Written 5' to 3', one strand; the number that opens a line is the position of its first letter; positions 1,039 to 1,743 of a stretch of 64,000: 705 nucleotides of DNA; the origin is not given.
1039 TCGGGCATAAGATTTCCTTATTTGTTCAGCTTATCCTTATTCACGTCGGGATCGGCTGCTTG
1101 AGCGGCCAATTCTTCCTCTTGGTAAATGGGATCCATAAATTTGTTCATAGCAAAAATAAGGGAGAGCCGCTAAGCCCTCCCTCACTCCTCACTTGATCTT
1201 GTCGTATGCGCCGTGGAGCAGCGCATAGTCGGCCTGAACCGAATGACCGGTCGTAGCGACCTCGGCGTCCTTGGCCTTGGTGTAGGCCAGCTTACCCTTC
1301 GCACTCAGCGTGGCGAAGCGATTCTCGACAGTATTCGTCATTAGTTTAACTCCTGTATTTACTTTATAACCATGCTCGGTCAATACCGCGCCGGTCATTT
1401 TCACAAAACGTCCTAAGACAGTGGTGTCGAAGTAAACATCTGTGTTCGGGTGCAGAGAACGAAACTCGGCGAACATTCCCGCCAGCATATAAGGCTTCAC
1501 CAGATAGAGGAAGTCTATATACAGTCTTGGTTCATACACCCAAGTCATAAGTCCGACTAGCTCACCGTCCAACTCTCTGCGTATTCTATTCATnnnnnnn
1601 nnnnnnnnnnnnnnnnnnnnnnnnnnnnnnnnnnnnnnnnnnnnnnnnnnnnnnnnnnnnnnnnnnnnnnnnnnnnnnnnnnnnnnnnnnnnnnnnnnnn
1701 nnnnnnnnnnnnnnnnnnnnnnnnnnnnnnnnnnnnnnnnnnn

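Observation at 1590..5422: Tail-fibre-like repeat protein and a signal-peptide GH5 enzyme inserted between the portal candidate and the head-morphogenesis gene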

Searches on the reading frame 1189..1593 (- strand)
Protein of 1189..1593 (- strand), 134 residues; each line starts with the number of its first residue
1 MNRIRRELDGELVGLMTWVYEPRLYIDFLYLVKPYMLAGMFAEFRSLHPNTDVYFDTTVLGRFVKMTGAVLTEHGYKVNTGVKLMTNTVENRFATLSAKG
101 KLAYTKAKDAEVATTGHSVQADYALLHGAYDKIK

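Call 4: search_protein_families(library=pfam, proteins=[window:1189-1593:-], max_evalue=0.1)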
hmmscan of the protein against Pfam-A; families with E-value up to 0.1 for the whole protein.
window:1189-1593:- (134 aa): 0 families

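Call 5: search_protein_families(library=phrogs, proteins=[window:1189-1593:-], max_evalue=0.01)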
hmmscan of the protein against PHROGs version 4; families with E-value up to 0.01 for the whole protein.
window:1189-1593:- (134 aa): 0 families

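Call 46: find_encoding_contigs(protein=window:1189-1593:-, flank=10000, max_places=2)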
Protein window:1189-1593:- (134 aa): 1 contig read that carries it; 1 place shown.
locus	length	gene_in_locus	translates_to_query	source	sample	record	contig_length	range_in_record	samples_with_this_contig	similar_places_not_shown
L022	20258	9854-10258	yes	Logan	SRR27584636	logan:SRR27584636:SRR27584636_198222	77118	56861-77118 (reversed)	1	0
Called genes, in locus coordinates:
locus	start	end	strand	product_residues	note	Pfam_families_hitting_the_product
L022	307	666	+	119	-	PF13392:HNH_3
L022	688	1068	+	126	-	-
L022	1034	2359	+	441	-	PF03237:Terminase_6N (faint)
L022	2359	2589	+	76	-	-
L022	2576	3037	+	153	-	-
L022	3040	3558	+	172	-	-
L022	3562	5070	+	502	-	PF13264:DUF4055 (weak)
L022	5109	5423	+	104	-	PF23148:Gp77 (weak)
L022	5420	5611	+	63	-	-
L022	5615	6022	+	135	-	-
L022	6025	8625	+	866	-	-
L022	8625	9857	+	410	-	PF00150:Cellulase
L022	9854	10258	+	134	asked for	-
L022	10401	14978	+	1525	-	PF00940:RNA_pol (faint), PF04233:Phage_Mu_F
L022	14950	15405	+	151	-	-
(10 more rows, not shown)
